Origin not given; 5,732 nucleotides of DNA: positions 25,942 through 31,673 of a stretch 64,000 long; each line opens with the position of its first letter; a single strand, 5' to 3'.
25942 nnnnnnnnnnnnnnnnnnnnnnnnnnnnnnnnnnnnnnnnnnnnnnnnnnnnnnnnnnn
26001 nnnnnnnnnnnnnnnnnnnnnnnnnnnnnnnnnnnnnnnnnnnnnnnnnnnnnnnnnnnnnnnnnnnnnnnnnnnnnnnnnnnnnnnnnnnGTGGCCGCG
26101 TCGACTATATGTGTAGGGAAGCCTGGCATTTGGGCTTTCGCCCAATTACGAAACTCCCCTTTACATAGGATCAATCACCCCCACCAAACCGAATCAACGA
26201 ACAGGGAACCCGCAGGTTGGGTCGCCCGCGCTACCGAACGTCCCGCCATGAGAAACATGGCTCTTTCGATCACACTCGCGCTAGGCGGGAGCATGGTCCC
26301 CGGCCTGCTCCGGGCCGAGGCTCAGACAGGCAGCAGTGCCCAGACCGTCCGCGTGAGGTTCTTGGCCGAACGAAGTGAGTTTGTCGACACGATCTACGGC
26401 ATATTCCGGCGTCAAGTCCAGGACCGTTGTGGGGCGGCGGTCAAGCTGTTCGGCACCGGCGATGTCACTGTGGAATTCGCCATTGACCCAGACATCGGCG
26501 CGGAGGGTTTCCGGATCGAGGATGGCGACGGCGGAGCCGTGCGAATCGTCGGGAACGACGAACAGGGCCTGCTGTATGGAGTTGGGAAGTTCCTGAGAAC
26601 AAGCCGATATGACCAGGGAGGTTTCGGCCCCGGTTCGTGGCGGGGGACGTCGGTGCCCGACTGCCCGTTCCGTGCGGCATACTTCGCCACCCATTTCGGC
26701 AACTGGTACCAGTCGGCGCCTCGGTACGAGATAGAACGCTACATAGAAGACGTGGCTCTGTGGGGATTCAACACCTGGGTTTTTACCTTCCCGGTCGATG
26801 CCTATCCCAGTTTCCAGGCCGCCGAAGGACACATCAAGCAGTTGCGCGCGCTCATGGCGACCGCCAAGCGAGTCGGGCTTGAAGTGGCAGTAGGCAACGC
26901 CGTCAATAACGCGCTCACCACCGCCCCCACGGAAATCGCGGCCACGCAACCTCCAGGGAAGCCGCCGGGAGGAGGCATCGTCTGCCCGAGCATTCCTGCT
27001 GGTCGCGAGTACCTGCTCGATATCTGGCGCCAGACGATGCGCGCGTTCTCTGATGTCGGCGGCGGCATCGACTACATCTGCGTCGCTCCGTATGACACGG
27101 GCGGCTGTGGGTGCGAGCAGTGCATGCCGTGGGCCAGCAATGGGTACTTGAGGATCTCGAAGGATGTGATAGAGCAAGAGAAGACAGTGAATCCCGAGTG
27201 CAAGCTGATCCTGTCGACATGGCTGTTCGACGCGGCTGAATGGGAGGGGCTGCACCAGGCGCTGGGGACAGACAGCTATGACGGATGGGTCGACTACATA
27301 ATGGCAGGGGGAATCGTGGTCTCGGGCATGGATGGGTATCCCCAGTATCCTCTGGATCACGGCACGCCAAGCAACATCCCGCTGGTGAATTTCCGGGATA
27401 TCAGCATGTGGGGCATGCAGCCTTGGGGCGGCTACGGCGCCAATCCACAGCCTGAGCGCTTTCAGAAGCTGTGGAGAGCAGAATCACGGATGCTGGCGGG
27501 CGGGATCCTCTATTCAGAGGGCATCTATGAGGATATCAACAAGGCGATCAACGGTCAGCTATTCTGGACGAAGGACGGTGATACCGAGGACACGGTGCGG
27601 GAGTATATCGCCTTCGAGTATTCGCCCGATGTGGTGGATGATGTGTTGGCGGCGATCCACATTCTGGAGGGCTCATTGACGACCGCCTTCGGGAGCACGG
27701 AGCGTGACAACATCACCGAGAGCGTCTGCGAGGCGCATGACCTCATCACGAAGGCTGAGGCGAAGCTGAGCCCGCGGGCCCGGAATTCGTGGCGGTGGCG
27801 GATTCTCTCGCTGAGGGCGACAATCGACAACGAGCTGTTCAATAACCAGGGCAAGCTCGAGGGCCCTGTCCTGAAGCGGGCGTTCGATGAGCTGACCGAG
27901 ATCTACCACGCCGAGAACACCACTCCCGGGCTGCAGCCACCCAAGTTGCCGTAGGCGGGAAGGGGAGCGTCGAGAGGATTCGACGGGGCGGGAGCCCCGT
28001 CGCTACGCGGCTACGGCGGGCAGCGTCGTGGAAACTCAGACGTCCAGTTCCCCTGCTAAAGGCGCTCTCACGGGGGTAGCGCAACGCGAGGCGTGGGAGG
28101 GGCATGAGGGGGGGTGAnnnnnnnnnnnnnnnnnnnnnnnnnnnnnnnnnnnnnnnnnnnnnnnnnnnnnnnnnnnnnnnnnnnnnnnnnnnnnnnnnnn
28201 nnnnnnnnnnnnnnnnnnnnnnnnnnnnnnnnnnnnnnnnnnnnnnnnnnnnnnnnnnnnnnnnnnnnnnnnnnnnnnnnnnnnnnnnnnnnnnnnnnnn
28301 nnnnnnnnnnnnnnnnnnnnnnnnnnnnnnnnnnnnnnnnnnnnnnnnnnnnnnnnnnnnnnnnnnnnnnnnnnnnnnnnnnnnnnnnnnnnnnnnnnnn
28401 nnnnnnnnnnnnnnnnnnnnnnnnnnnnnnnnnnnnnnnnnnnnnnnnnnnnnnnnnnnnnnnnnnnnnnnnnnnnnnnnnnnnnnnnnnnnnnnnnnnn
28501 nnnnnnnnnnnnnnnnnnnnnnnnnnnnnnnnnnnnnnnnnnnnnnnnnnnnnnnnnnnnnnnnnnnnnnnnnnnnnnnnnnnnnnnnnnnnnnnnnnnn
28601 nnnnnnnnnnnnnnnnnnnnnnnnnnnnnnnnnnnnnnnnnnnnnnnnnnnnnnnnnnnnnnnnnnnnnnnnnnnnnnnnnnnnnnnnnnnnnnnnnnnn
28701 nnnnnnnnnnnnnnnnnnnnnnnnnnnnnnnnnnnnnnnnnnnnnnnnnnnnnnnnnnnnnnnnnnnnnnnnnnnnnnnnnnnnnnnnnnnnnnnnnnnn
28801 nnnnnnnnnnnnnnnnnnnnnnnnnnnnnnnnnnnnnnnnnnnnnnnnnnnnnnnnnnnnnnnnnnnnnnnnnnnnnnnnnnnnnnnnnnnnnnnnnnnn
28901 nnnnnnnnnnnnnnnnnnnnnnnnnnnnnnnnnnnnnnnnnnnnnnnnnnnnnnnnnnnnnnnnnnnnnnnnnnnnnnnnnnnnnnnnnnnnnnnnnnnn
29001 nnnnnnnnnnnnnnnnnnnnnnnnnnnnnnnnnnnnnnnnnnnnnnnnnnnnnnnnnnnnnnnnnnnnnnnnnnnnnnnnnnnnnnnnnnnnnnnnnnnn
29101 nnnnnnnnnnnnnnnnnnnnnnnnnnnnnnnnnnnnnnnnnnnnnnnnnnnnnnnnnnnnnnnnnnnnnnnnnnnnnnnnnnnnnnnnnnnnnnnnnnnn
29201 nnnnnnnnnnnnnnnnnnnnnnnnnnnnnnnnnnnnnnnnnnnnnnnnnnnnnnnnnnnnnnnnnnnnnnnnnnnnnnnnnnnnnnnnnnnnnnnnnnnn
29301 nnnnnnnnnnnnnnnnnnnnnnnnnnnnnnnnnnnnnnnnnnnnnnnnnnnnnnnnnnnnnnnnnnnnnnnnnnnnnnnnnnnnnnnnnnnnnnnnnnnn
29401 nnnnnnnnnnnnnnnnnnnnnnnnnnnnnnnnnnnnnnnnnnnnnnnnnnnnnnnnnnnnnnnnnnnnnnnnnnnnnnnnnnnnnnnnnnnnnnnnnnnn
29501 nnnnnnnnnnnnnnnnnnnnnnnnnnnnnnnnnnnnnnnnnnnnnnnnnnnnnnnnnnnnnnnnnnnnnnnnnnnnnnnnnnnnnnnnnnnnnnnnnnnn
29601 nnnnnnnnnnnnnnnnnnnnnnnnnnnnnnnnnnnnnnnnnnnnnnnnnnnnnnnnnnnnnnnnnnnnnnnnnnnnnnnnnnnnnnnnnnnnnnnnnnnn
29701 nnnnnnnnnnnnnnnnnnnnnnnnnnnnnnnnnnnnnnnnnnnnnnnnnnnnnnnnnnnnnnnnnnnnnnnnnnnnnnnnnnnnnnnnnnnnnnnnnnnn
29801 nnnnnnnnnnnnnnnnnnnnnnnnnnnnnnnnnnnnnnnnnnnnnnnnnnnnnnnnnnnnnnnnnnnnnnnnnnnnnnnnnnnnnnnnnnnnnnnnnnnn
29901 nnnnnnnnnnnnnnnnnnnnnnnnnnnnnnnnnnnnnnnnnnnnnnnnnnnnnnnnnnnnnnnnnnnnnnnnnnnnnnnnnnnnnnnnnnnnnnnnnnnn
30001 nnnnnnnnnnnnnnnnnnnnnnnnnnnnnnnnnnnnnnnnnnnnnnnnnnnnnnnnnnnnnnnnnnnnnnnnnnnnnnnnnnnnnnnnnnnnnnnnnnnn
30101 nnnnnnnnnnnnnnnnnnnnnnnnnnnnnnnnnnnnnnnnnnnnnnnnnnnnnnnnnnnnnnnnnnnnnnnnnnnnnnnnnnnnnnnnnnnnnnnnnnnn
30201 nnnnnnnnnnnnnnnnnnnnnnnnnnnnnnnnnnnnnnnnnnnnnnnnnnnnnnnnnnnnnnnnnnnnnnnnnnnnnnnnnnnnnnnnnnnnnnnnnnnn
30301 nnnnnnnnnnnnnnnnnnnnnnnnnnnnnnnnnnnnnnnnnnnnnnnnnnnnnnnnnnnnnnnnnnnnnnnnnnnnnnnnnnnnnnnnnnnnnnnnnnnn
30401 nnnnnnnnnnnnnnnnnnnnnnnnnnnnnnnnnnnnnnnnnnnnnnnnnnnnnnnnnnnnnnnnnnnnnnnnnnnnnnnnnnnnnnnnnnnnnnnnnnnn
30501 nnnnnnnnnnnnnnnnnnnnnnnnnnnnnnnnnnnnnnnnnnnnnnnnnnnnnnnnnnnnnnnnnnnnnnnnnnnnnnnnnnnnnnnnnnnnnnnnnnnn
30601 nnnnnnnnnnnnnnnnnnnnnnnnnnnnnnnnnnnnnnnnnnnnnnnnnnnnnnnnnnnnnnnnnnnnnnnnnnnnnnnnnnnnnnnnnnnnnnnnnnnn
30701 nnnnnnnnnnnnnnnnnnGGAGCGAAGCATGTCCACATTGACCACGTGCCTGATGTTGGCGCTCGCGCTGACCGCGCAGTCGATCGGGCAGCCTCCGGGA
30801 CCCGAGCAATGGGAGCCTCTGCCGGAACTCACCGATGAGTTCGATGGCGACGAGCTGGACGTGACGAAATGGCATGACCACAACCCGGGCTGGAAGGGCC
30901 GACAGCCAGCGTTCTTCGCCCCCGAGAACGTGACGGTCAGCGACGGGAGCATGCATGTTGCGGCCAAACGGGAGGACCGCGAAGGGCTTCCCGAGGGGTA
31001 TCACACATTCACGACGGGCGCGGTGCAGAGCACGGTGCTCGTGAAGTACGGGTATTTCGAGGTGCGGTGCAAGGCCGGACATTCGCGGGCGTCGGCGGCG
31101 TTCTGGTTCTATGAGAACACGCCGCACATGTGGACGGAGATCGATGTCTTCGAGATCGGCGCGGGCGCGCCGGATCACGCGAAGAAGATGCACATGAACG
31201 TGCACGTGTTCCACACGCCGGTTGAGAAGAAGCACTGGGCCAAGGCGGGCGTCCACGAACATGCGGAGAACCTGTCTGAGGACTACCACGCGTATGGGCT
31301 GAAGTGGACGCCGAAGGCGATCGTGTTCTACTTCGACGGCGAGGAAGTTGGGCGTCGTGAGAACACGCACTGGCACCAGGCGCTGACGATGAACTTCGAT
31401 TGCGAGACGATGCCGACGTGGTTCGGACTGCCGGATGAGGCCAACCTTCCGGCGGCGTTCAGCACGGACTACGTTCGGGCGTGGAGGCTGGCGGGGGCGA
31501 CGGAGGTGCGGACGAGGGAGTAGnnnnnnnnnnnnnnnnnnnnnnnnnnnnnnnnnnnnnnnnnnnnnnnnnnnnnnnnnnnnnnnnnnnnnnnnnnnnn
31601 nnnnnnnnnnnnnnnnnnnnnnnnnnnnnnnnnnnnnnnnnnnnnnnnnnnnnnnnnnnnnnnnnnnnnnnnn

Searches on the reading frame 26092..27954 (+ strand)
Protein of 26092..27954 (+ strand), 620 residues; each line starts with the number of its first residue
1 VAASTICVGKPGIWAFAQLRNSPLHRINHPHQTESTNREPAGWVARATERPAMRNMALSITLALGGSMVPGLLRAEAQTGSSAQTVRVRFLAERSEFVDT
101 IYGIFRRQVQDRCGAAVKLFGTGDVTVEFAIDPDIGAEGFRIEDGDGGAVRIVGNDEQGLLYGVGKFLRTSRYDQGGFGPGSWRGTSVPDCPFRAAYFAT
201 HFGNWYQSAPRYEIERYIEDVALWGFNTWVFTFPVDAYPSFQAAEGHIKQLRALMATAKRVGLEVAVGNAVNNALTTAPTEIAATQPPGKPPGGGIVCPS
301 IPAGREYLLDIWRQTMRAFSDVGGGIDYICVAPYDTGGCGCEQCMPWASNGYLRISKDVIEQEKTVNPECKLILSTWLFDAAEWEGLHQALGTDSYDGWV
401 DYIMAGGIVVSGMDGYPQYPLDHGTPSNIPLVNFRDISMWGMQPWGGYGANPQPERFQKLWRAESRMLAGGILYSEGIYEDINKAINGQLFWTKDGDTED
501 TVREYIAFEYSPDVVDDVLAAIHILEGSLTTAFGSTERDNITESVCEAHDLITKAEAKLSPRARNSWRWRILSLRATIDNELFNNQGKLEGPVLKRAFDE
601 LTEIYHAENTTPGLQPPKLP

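Call 8: search_protein_families(library=pfam, proteins=[window:26092-27954:+])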
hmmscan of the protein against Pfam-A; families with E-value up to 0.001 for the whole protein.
window:26092-27954:+ (620 aa): 1 family
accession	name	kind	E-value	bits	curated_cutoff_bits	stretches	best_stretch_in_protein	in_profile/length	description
PF03648.19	Glyco_hydro_67N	-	0.00025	21.7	24.3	1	110-164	56-117/120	Glycosyl hydrolase family 67 N-terminus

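Call 62: search_protein_families(library=pfam, proteins=[window:26092-27954:+], max_evalue=0.1)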
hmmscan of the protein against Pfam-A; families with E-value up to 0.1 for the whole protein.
window:26092-27954:+ (620 aa): 2 families
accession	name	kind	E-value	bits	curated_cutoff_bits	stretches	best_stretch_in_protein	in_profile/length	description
PF03648.19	Glyco_hydro_67N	-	0.00025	21.7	24.3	1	110-164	56-117/120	Glycosyl hydrolase family 67 N-terminus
PF02838.20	Glyco_hydro_20b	-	0.054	14.7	26.1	0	121-164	59-101/124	Glycosyl hydrolase family 20, domain 2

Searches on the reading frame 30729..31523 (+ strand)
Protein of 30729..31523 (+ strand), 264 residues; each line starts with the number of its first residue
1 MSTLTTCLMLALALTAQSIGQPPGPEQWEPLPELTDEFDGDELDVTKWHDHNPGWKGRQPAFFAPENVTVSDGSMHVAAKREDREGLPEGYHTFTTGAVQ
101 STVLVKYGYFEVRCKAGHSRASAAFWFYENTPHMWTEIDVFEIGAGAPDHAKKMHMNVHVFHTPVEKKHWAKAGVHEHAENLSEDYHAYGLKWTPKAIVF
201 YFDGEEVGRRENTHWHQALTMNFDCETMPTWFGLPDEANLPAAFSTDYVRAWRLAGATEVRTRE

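Call 3: search_protein_families(library=pfam, proteins=[window:30729-31523:+])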
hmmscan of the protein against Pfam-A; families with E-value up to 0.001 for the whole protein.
window:30729-31523:+ (264 aa): 1 family
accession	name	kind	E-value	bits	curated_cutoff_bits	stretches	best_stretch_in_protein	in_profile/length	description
PF00722.28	Glyco_hydro_16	-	8e-17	61.7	22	1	66-215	12-140/175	Glycosyl hydrolases family 16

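Call 36: search_solved_structures(query=window:30729-31523:+, max_evalue=0.001)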
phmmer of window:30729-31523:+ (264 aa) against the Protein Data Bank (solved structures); distinct sequences matched with E-value up to 0.001: 43.
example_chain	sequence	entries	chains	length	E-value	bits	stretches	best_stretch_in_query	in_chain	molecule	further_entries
8ep4_A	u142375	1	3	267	1.7e-45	158.9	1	30-252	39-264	Glycosyl hydrolase family 16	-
8ew1_A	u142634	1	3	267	1.6e-44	155.7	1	30-252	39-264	Glycosyl hydrolase family 16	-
4ate_A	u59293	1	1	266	1.2e-23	87.2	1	20-255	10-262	BETA-PORPHYRANASE A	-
3ilf_A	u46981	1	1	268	2.6e-22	82.8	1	19-255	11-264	porphyranase A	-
3juu_A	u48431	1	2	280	1.6e-19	73.6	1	25-240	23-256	porphyranase B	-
9efl_A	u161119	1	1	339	9.2e-19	71.2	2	23-129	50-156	BxMAGbovA, a GH16 carrageenase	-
4awd_A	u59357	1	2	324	3.5e-18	69.3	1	20-133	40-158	BETA-PORPHYRANASE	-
9ijc_A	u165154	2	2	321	3.8e-15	59.3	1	29-253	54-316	GH16 domain-containing protein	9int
5ocq_A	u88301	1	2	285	1e-13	54.6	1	24-256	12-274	Kappa-carrageenase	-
1dyp_A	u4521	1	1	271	1.1e-12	51.2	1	24-224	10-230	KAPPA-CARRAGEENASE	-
5ocr_A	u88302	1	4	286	9.3e-12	48.2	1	26-223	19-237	Kappa-carrageenase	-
7fgz_A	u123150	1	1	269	1.1e-11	47.9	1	31-207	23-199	GH16 hydrolase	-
9xkt_A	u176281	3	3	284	2.4e-11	46.8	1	21-213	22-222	Kappa-carrageenase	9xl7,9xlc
8xph_A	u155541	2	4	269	2.6e-10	43.5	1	35-213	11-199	Laminarinase PtLam | Laminarinase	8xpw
8xpk_A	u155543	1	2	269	6.6e-10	42.1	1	35-213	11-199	Laminarinase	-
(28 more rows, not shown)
